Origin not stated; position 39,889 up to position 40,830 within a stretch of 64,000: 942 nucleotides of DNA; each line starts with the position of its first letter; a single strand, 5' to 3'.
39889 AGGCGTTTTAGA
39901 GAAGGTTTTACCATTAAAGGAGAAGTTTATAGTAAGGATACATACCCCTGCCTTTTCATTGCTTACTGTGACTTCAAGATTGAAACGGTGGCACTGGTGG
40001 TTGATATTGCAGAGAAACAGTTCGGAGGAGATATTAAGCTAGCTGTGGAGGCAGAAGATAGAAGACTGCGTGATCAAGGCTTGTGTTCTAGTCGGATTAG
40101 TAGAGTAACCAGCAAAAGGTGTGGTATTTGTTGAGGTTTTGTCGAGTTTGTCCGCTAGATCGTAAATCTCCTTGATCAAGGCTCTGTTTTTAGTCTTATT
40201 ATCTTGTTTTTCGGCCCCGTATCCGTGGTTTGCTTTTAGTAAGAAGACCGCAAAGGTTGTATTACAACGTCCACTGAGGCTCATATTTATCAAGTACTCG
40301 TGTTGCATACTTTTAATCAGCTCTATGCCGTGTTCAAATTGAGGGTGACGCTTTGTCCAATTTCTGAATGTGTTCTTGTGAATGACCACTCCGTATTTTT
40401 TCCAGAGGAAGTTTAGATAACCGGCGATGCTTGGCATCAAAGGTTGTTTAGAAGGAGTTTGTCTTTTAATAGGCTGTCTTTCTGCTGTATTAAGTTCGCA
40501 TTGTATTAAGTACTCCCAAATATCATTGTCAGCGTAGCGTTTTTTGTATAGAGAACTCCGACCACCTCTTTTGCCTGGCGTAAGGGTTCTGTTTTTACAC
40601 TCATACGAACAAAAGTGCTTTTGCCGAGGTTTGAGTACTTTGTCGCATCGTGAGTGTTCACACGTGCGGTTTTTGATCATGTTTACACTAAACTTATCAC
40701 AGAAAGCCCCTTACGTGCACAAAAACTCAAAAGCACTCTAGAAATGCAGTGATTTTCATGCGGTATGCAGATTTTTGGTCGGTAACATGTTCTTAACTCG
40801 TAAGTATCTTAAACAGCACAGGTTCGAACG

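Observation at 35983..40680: Element 1 has a terS-like gene but no capsid, tail or large-terminase genes, plus a four-gene cargo block of unknown function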

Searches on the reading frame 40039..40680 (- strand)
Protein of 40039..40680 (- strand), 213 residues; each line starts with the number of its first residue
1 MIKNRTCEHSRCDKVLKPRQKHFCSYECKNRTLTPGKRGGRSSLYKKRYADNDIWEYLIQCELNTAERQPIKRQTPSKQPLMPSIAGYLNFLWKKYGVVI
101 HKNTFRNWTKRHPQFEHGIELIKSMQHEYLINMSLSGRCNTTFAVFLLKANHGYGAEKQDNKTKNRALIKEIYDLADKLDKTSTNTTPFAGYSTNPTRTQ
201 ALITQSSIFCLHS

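Call 6: search_protein_families(library=pfam, proteins=[window:40039-40680:-], max_evalue=1)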
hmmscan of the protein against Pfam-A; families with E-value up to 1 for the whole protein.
window:40039-40680:- (213 aa): 3 families
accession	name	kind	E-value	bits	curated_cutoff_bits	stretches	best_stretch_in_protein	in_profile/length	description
PF16677.11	GP3_package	-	1.4e-10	41.7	29.4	1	41-159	2-103/105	DNA-packaging protein gp3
PF11706.13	zf-CGNR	-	0.091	13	24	1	5-32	3-35/44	CGNR zinc finger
PF19375.4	DurN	-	0.25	11.9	23.9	1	60-132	25-97/103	DurN substrate-assisted peptide maturase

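Call 7: search_protein_families(library=phrogs, proteins=[window:40039-40680:-], max_evalue=1)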
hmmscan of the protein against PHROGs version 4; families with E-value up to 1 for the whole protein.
window:40039-40680:- (213 aa): 2 families
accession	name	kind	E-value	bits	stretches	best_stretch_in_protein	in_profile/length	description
phrog_3064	-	head and packaging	9.8e-12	45.7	1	28-166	28-157/175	terminase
phrog_309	-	head and packaging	0.00037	21.6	1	35-183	128-278/319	terminase small subunit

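Call 8: search_protein_families(library=padloc, proteins=[window:40039-40680:-], max_evalue=1)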
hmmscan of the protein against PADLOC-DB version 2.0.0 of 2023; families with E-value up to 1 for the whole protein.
window:40039-40680:- (213 aa): 0 families

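Call 18: find_encoding_contigs(protein=window:40039-40680:-, flank=10000, max_places=10)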
Protein window:40039-40680:- (213 aa): 1 contig read that carries it; 1 place shown.
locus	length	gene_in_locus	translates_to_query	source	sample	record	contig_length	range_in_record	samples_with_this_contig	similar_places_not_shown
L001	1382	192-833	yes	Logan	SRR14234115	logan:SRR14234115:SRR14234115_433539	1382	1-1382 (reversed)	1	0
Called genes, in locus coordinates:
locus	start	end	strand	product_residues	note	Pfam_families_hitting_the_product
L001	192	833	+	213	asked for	PF16677:GP3_package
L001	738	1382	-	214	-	?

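Call 19: find_homologous_proteins(query=window:40039-40680:-, max_evalue=0.001)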
Query window:40039-40680:- (213 aa): 5 proteins with E <= 0.001 among 32 candidates.
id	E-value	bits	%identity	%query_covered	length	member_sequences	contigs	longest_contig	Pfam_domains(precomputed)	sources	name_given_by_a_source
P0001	3.2e-99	349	74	96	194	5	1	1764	PF16677.12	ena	-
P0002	6.3e-84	299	100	62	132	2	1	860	PF16677.12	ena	-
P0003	6.8e-83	295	60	96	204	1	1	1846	PF16677.12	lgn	-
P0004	8.7e-56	207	57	73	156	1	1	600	PF16677.12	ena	-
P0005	1.1e-52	197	48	86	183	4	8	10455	PF16677.12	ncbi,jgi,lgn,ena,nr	ncbi:hypothetical protein CL638_00755 [bacterium]|nr:hypothetical protein [bacterium]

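Call 20: find_encoding_contigs(protein=P0005, flank=10000, max_places=10)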
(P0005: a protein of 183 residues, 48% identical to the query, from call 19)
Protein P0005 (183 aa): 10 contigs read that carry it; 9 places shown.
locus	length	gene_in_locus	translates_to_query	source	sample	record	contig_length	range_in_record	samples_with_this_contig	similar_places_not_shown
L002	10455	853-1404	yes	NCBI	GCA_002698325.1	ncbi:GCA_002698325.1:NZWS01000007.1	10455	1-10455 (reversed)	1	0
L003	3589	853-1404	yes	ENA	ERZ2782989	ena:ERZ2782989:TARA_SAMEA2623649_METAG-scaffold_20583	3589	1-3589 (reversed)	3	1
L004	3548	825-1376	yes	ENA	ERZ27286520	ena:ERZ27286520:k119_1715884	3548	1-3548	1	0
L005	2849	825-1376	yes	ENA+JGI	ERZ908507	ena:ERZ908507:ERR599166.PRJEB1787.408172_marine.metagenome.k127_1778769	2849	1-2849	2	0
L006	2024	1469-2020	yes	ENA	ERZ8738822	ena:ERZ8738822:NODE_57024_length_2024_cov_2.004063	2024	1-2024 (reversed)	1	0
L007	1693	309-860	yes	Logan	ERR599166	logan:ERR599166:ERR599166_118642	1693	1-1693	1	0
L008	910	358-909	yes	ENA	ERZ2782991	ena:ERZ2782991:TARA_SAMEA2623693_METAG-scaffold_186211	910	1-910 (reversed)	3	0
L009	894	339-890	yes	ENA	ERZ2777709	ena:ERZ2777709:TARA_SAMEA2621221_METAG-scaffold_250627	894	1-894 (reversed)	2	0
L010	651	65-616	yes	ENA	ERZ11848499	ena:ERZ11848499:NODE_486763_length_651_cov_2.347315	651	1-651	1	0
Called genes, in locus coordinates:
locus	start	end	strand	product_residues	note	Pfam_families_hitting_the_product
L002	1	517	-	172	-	?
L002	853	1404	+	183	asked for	PF16677:GP3_package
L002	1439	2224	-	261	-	-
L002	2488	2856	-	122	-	PF02805:Ada_Zn_binding (faint)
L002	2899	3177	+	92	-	PF01016:Ribosomal_L27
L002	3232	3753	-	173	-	-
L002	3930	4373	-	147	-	-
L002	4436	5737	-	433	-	-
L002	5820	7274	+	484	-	-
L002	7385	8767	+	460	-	-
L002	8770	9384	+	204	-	PF21176:RecR_HhH, PF01751:Toprim (weak), PF13662:Toprim_4, PF21175:RecR_C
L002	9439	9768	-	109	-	PF00829:Ribosomal_L21p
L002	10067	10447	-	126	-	PF02646:RmuC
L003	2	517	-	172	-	?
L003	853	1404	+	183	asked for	PF16677:GP3_package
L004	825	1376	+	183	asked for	PF16677:GP3_package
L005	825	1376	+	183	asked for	PF16677:GP3_package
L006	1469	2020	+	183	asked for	PF16677:GP3_package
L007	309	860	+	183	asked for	PF16677:GP3_package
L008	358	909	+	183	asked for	PF16677:GP3_package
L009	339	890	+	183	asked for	PF16677:GP3_package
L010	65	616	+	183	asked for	PF16677:GP3_package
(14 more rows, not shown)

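Call 70: search_solved_structures(query=A6, max_evalue=1, show_alignments=1)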
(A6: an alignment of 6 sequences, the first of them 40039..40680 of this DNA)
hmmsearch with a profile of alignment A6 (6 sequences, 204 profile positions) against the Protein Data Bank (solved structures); distinct sequences matched with E-value up to 1: 2.
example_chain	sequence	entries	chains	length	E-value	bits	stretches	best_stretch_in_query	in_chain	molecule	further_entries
2qih_A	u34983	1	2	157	0.11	15.2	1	156-197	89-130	protein UspA1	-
4c5y_A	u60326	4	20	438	0.86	12.3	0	17-61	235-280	OCHRATOXINASE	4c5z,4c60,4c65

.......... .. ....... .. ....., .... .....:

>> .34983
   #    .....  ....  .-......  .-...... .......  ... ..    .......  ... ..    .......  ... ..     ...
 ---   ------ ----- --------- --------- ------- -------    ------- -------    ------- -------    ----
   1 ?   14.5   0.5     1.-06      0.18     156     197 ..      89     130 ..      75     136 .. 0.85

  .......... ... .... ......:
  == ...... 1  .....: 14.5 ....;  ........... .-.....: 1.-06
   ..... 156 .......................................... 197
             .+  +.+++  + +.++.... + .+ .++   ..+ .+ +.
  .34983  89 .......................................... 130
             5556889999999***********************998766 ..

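Call 72: search_protein_families(library=ncbifam, proteins=[window:40039-40680:-], max_evalue=0.1)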
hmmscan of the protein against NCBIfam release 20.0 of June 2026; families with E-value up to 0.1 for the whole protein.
window:40039-40680:- (213 aa): 0 families

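Call 79: predict_structure(alignment_id=A6)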
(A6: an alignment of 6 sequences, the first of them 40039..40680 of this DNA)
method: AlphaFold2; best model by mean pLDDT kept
length: 213 residues; sequences in the alignment: 6
mean_pLDDT: 36.4   pTM: 0.21
mean pLDDT of the five models: 36.4, 36.4, 36.3, 35.0, 34.0
residues with pLDDT >= 90: 0; 70-90: 0; 50-70: 0; < 50: 213
segments of 3 or more residues with pLDDT < 50: 1-213
pLDDT, mean of each block of 10 residues (from residue 1): 35 43 38 34 32 32 31 34 40 42 46 39 36 34 42 37 37 38 32 34 31 31
secondary structure, 60 per line:
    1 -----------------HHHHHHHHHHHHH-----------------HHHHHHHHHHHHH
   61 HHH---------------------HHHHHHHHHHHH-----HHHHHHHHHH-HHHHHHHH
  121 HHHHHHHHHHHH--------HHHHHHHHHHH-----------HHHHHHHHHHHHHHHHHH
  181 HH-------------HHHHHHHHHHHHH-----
elements in order: H18-30 H48-63 H85-96 H102-111 H113-132 H141-151 H163-182 H196-208

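Call 87: find_related_loci(query=A6, collection=viral_contigs, flank=10000)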
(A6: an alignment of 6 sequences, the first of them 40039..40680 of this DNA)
Query A6 (213 aa) in viral_contigs; peptide patterns used: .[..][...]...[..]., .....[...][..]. (x = any residue, [..] = any of these).
104 stretches matched a pattern, but none encodes a relative of the query by tblastn (E <= 1e-3).

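Call 98: search_dna_similar(query=window:40039-40680:-, collection=phages, mode=protein, max_evalue=0.01, max_rows=15)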
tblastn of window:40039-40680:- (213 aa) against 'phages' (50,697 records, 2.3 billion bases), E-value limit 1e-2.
Records with a match: 33; places in all: 33; records where one place covers at least 80% of the query: 0.
Best place of each record, by identity: <60% 33.
By first word of the organism name: Klebsiella 29; Enterobacter 1; Citrobacter 1; Bacteriophage 1; Pseudomonas 1.
By host as written in the record: Klebsiella pneumoniae 9; Klebsiella pneumoniae 1101160 (ATCC BAA-2342) 6; - 3; Klebsiella quasipneumoniae K6 (ATCC 700603) 3; Klebsiella pneumoniae MH258 (clinical isolate) 1; Klebsiella pneumoniae 18060312 1; Klebsiella pneumoniae Kp2279 1; Klebsiella quasipneumoniae MRSN 829456 1; and 8 more.
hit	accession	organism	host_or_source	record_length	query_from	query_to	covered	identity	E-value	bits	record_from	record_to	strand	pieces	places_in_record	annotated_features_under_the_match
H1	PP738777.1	Klebsiella phage vB_KpnS_Fuzzy_ER39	Klebsiella pneumoniae MH258 (clinical ...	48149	17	154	65%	30.4%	5e-4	46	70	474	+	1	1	terminase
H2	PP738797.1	Klebsiella phage vB_KpnS_Carter_MM5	Klebsiella pneumoniae 1101160 (ATCC ...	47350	17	154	65%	30.4%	1e-3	45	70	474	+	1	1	terminase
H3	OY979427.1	Klebsiella phage vB_Kpn_K34PH164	-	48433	17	154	65%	30.4%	1e-3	45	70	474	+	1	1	terminase small subunit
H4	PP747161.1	Klebsiella phage vB_KpnS_Chambers_MM6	Klebsiella pneumoniae 1101160 (ATCC ...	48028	17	154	65%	30.4%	1e-3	45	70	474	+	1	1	terminase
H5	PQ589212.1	Klebsiella phage vB_KpnS_JYSS1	Klebsiella pneumoniae 18060312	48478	17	154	65%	30.4%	1e-3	45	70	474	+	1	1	terminase small subunit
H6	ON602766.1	Klebsiella phage vB_Kp3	Klebsiella pneumoniae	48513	17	154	65%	30.4%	1e-3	45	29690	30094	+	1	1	terminase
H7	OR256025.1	Klebsiella phage P85_2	Klebsiella pneumoniae Kp2279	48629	17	154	65%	30.4%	1e-3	45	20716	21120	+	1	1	hypothetical protein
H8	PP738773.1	Klebsiella phage vB_KpnS_Border_ER3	Klebsiella quasipneumoniae K6 (ATCC ...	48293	29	154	59%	31.6%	2e-6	53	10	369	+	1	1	terminase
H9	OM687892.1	Klebsiella phage vB_KpnS-MUC-5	Klebsiella pneumoniae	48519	29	154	59%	31.6%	1e-3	45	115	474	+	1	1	terminase small subunit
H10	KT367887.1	Klebsiella phage vB_Kp3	Klebsiella pneumoniae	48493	29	154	59%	31.6%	1e-3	45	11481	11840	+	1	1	hypothetical protein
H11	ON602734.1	Klebsiella phage VLCpiS8c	Klebsiella pneumoniae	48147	29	154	59%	30.8%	1e-5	51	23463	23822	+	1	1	terminase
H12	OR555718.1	Klebsiella phage EKq1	Klebsiella quasipneumoniae MRSN 829456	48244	29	154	59%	30.8%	1e-5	51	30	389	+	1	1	terminase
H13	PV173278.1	Klebsiella phage HJK1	Klebsiella sp. kctc 2242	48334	29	154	59%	30.8%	1e-5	51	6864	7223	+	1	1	terminase small subunit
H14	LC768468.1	Klebsiella phage phiKp_7-2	Klebsiella pneumoniae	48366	29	154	59%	30.8%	1e-5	51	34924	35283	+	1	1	hypothetical protein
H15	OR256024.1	Klebsiella phage P61_2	Klebsiella pneumoniae Kp2112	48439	29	154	59%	30.8%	1e-5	51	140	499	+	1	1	hypothetical protein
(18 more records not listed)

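Call 99: get_annotated_region(hit=H3, flank=4000)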
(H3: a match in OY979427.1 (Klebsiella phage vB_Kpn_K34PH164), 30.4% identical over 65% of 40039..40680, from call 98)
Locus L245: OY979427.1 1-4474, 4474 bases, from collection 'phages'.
description: Klebsiella phage vB_Kpn_K34PH164 genome assembly, chromosome: K34PH164_assembly.
organism: Klebsiella phage vB_Kpn_K34PH164 (NCBI taxid 3071674)
taxonomy: Viruses; Duplodnaviria; Heunggongvirae; Uroviricota; Caudoviricetes
host: -; source: -; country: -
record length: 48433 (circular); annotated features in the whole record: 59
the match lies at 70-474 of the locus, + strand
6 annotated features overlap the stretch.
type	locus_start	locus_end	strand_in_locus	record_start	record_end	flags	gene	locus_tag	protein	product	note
CDS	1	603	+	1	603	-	-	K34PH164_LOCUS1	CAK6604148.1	terminase small subunit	source:genemarks_glimmer_phanotate_prodigal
CDS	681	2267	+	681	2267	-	-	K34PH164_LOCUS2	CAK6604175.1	hypothetical protein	source:genemarks_glimmer_phanotate_prodigal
CDS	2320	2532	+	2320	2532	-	-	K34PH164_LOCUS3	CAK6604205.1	hypothetical protein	source:genemarks_glimmer_phanotate_prodigal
CDS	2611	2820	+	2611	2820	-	-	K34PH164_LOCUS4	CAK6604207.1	hypothetical protein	source:glimmer_genemarks_phanotate_prodigal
CDS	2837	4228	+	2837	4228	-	-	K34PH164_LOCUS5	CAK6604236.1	terminase large subunit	source:genemarks_phanotate_glimmer_prodigal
CDS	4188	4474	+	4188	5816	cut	-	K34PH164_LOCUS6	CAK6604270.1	portal protein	source:phanotate_genemarks_glimmer_prodigal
